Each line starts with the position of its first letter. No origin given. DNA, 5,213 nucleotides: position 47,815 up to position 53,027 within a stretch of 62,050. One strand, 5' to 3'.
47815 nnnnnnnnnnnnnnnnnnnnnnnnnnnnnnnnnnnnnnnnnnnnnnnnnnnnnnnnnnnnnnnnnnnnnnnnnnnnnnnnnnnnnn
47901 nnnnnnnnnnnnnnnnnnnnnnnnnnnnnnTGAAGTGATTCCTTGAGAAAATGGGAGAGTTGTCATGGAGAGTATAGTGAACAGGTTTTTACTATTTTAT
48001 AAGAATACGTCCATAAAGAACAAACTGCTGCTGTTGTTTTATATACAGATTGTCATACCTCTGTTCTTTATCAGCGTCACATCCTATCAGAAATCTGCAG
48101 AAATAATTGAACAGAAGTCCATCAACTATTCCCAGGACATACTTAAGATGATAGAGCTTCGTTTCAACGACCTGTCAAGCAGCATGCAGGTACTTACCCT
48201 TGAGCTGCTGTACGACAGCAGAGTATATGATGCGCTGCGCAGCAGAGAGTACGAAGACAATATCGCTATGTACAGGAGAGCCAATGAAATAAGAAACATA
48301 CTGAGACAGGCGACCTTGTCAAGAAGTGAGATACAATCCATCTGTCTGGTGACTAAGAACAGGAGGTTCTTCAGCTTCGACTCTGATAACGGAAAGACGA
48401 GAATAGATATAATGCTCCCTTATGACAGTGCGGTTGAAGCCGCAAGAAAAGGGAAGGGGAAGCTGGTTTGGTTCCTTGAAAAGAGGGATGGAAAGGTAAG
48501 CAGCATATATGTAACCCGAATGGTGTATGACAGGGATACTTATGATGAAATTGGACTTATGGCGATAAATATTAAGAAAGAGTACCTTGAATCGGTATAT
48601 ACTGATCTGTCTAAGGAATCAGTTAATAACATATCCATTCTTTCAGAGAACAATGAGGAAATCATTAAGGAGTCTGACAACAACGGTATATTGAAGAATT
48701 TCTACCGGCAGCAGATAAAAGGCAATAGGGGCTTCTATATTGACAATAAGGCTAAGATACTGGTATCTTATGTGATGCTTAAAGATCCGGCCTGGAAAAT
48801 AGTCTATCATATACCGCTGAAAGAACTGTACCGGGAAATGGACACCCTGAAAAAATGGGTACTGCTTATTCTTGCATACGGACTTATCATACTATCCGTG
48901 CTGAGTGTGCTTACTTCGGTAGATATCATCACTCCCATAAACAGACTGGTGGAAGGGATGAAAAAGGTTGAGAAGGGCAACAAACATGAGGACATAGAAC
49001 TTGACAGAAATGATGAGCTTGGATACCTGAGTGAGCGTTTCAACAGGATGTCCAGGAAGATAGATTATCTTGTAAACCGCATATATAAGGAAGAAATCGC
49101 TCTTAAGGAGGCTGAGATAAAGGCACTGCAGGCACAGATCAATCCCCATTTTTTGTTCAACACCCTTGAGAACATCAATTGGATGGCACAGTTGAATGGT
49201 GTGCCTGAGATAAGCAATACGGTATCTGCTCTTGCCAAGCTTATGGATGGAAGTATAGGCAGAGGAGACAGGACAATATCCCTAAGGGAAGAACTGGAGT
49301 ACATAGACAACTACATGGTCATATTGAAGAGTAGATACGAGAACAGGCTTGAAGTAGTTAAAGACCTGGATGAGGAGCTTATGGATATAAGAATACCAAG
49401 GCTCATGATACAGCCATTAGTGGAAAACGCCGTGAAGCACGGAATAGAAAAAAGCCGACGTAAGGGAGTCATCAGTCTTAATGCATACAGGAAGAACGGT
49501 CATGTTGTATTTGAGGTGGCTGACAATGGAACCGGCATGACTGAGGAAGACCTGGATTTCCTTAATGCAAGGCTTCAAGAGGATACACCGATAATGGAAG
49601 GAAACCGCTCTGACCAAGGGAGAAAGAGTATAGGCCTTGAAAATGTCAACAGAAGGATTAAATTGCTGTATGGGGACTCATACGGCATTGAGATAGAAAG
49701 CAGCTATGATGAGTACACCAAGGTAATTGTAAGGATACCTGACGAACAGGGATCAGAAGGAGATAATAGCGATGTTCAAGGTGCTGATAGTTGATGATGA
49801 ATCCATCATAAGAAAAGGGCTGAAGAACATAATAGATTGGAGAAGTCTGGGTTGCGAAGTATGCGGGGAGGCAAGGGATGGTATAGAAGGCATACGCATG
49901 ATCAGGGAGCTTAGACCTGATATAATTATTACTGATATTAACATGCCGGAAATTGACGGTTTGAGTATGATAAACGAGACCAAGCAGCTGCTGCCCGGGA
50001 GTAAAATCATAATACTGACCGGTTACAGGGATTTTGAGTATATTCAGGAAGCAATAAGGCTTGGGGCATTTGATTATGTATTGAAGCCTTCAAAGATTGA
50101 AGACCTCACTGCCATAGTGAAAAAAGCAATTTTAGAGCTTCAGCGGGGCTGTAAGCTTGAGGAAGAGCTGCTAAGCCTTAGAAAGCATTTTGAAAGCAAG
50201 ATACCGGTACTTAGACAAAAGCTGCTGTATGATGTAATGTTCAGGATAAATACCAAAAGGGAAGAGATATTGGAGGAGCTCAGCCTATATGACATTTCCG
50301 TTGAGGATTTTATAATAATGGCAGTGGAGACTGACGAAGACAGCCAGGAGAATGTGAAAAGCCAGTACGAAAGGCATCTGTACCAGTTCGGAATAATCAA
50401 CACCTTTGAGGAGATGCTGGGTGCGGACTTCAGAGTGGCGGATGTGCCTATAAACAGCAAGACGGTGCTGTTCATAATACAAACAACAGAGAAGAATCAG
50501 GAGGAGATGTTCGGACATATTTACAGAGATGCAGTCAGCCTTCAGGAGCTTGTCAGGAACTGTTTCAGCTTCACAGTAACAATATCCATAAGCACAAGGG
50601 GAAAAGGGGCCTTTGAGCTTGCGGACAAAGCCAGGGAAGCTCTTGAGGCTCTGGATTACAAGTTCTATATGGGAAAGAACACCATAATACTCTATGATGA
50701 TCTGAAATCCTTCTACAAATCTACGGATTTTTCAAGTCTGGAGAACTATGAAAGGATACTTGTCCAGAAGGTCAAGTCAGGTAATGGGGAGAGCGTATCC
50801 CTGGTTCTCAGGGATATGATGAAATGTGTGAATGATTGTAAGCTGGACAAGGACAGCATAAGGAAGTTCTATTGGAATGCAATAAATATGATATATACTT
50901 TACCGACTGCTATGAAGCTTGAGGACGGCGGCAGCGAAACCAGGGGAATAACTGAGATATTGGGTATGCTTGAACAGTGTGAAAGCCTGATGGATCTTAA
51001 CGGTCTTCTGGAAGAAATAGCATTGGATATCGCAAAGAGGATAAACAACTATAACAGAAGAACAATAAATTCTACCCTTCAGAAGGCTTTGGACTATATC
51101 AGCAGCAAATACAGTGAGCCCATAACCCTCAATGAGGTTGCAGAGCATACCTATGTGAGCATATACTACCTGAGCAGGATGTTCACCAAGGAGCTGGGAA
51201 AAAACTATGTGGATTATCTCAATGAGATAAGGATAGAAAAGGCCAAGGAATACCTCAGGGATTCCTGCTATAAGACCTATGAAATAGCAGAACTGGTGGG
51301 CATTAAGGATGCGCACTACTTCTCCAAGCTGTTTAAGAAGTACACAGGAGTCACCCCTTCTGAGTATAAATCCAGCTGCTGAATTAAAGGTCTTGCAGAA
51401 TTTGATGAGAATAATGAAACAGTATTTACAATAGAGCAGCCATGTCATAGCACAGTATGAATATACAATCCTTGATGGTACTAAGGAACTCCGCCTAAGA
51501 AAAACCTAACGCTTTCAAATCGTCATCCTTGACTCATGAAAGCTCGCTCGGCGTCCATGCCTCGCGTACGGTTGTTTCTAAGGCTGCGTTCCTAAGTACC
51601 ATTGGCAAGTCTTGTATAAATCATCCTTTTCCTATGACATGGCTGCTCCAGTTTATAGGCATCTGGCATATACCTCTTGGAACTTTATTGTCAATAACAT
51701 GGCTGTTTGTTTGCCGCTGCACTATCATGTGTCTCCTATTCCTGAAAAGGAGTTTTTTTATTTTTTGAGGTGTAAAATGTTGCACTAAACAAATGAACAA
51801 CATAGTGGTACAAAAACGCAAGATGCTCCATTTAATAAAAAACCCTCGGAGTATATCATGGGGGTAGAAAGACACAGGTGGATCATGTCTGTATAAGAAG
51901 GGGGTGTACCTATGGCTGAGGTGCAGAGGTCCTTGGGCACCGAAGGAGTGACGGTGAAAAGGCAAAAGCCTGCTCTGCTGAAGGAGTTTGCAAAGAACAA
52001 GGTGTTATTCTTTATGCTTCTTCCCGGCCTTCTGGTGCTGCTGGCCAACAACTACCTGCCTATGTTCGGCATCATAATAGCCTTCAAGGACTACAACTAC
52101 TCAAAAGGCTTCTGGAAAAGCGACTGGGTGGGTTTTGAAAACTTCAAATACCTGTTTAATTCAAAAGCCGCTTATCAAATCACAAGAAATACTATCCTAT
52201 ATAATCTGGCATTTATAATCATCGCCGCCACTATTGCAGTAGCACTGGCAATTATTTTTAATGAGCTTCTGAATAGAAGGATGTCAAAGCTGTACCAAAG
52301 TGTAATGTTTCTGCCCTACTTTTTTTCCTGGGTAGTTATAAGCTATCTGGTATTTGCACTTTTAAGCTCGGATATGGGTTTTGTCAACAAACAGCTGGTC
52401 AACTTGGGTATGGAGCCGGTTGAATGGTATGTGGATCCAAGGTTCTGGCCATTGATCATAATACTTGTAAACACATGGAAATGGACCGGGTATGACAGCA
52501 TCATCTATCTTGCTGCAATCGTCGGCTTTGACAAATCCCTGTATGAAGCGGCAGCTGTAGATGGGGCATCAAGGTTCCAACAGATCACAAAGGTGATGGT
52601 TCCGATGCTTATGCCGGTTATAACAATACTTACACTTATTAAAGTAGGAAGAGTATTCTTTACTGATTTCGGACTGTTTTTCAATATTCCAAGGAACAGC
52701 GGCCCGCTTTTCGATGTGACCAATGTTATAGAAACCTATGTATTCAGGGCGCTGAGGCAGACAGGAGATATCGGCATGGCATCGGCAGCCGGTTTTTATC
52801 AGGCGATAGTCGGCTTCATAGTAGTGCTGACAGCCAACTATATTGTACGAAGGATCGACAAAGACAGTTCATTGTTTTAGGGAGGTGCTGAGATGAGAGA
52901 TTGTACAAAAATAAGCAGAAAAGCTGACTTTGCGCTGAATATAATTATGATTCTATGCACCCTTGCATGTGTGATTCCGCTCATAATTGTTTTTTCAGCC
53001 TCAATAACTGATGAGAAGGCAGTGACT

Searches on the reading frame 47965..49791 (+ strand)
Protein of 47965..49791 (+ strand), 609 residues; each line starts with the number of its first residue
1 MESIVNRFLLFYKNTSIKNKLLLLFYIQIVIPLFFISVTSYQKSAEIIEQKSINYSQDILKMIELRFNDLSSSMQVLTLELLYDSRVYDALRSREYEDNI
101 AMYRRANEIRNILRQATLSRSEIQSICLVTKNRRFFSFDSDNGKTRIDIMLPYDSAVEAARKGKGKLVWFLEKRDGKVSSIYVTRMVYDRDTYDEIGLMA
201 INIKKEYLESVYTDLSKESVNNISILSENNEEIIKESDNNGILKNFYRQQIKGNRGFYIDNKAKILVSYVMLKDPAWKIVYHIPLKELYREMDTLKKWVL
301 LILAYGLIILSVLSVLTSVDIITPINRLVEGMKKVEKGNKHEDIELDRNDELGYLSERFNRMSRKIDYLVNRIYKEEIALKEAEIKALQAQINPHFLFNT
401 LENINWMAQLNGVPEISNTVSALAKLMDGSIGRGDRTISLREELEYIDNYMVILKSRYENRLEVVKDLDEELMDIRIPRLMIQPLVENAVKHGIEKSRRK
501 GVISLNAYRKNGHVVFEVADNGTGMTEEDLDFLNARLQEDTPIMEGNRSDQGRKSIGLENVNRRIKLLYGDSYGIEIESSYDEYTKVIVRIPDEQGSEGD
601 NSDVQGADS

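Call 37: search_protein_families(library=ncbifam, proteins=[window:47965-49791:+], max_evalue=0.00001)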
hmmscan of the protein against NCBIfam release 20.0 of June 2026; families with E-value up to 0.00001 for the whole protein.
window:47965-49791:+ (609 aa): 16 families
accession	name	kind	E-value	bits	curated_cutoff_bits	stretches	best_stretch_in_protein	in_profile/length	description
NF033092.0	HK_WalK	equivalog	4.8e-14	51.9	725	1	227-368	102-248/594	cell wall metabolism sensor histidine kinase WalK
NF012163.2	BaeS_SmeS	equivalog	1.9e-12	46.9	500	1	296-537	163-408/457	sensor histidine kinase efflux regulator BaeS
NF041210.1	his_kin_PieS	equivalog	3.9e-12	45.9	850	0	278-374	148-244/474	two component system sensor histidine kinase PieS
NF007004.0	PRK09467.1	equivalog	1.2e-09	37.5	415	0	224-370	85-229/440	two-component system sensor histidine kinase EnvZ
NF046044.1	PnpS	equivalog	5.1e-09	35.6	400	1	446-591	250-389/390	two-component system histidine kinase PnpS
NF040691.1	MtrAB_MtrB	equivalog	7.1e-09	35.2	450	0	261-372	151-263/507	MtrAB system histidine kinase MtrB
NF045911.1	TCSHisKinNblS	equivalog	1.3e-08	33.6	1000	1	306-392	192-275/621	two-component system sensor histidine kinase NblS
NF007837.0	PRK10549.1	equivalog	3.1e-08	32.8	603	1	300-537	167-408/466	envelope stress sensor histidine kinase BaeS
NF012226.0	AdeS_HK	equivalog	2.7e-07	30.1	500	1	298-533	61-300/353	two-component sensor histidine kinase AdeS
TIGR01386.1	cztS_silS_copS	subfamily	2.8e-07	29.9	292.55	0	277-372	144-240/457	heavy metal sensor histidine kinase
NF038263.1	prot_phos_SiaA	equivalog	2.8e-07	29.5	700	1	259-370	272-383/658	biofilm regulation protein phosphatase SiaA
NF008468.0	PRK11360.1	equivalog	5.4e-07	28.4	646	0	447-531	471-558/616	two-component system sensor histidine kinase AtoS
NF011874.0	PRK15347.1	equivalog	6.1e-07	27.9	852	0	210-390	206-394/921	two component system sensor kinase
TIGR02916.1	PEP_his_kin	equivalog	2.2e-06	26.5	300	0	438-538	537-633/679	XrtA/PEP-CTERM system histidine kinase PrsK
TIGR02966.1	phoR_proteo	equivalog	2.9e-06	26.6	334.2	1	420-536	171-284/333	phosphate regulon sensor histidine kinase PhoR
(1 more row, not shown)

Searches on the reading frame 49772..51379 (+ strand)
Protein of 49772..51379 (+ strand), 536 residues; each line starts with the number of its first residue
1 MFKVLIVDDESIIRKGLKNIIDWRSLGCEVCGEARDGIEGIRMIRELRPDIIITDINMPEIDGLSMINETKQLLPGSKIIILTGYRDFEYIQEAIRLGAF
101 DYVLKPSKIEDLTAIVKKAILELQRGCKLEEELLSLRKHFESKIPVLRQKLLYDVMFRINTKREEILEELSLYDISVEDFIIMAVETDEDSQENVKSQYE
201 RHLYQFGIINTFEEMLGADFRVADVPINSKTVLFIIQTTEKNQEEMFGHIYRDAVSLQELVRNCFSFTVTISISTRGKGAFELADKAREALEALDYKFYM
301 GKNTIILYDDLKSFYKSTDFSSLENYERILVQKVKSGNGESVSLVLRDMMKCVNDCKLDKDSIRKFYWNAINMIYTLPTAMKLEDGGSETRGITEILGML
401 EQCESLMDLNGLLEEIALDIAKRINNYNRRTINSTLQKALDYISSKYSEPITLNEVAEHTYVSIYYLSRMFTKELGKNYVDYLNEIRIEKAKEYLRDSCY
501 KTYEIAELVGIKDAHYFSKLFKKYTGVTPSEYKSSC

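Call 37: search_protein_families(library=ncbifam, proteins=[window:49772-51379:+], max_evalue=0.00001)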
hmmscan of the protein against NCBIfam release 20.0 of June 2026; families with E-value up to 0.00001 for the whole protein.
window:49772-51379:+ (536 aa): 100 families (the best 25 are shown)
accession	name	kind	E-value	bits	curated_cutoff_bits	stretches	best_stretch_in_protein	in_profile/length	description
NF047788.1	TransRegPocR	equivalog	2.7e-23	82.7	500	1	426-534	181-289/296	transcriptional regulator PocR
NF007860.0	PRK10572.1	equivalog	7.2e-23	80.8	208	1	411-535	160-284/292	arabinose operon transcriptional regulator AraC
NF008469.0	PRK11361.1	equivalog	1.4e-22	80.1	714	1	3-138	6-134/461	acetoacetate metabolism transcriptional regulator AtoC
NF052445.1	RespRegMctR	equivalog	4.2e-21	75.3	300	1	2-117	2-116/205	two-component system response regulator MctR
NF008677.0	PRK11697.1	equivalog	1.3e-20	73.8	246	1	1-138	1-130/238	two-component system response regulator BtsR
NF007935.0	PRK10651.1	equivalog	1.4e-20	73.4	250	1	3-120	8-124/216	two-component system response regulator NarL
NF047455.1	TF_Staph_AryK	equivalog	1.8e-20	72.8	850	1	423-534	146-257/759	transcriptional regulator AryK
TIGR01818.1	ntrC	equivalog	2.8e-20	72.6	558.6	1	4-128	1-122/463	nitrogen regulation protein NR(I)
NF001965.0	PRK00742.1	subfamily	3.4e-20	72.5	293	1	2-119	4-122/357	chemotaxis-specific protein-glutamate methyltransferase CheB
NF011896.0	PRK15369.1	equivalog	6.2e-20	71.7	242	1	2-120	4-121/211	two component system response regulator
NF041367.1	CheY_Halo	equivalog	7.4e-19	68.2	200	1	4-116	1-110/114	chemotaxis protein CheY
NF049932.1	TranspRegBtr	equivalog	9.4e-19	67.3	900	1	400-532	135-262/531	bacillibactin transport transcriptional regulator Btr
NF008176.1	PRK10923.1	equivalog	4.4e-18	65.1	620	1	3-124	5-123/469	nitrogen regulation protein NR(I)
NF053512.1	nitric_RR_NosR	exception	4.5e-18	65.5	400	1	4-141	1-132/422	response regulator c-di-GMP phosphodiesterase, NosR family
NF045505.1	RR_RssB_Pseudo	equivalog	7e-18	64.8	700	1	3-140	7-138/394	two-component system response regulator RssB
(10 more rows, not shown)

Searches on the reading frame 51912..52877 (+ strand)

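Call 37: search_protein_families(library=ncbifam, proteins=[window:51912-52877:+], max_evalue=0.00001)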
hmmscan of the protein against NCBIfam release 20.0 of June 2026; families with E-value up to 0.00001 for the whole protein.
window:51912-52877:+ (322 aa): 4 families
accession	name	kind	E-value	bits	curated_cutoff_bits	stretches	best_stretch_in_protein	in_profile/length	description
NF007852.0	PRK10561.1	equivalog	4e-19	69.6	335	1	68-308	49-280/295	sn-glycerol-3-phosphate ABC transporter permease UgpA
NF040931.1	ABC_arch_GlcT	equivalog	1.6e-18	67.4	360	1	38-306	4-265/278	glucose ABC transporter permease GlcT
NF008232.0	PRK10999.1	equivalog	1.2e-15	57.3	392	1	58-258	252-452/520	maltose ABC transporter permease MalF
TIGR03262.1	PhnU2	equivalog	9.2e-06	24.6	593.25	0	41-265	12-213/546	putative 2-aminoethylphosphonate ABC transporter permease subunit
